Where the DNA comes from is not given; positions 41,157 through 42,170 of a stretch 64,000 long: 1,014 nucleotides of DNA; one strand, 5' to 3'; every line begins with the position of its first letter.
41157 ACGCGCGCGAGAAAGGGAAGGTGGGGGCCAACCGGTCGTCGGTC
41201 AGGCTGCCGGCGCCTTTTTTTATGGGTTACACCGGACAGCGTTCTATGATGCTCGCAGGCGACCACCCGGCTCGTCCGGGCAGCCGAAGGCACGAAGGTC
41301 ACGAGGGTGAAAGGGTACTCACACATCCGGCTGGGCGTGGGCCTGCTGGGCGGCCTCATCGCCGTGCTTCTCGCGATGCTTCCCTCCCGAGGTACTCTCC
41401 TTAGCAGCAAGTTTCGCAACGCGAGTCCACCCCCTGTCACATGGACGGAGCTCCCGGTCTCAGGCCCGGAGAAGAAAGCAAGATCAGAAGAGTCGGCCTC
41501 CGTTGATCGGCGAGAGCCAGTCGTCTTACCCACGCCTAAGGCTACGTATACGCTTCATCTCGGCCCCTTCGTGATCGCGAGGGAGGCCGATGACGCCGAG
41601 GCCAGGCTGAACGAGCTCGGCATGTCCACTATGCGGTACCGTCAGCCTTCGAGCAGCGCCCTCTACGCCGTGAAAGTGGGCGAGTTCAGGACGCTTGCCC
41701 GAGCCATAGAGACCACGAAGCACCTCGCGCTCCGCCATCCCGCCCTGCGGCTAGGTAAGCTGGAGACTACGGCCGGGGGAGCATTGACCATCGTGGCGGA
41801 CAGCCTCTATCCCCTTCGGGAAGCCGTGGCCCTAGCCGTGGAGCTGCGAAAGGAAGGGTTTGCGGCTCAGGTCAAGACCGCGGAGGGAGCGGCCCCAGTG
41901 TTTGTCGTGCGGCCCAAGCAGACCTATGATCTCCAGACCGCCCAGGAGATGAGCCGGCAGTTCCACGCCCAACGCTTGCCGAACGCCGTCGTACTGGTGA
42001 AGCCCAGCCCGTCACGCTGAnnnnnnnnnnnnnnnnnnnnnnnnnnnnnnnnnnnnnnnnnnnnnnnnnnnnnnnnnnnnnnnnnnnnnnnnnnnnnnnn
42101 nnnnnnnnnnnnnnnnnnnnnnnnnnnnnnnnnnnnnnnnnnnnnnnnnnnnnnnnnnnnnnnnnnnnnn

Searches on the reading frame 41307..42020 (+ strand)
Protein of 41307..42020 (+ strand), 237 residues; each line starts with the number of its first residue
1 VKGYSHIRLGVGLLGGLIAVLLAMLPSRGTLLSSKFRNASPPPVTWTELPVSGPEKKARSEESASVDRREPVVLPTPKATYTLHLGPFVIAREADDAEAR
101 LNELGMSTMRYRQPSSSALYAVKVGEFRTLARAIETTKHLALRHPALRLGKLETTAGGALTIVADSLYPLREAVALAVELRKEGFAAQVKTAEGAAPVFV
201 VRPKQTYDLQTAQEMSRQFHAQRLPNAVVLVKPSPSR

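Call 9: search_protein_families(library=pfam, proteins=[window:41307-42020:+], max_evalue=0.001)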
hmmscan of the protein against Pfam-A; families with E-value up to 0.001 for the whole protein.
window:41307-42020:+ (237 aa): 1 family
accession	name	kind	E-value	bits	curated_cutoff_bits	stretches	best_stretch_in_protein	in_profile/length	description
PF05036.18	SPOR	-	8.6e-05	23.2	21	0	78-135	2-59/76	SPOR domain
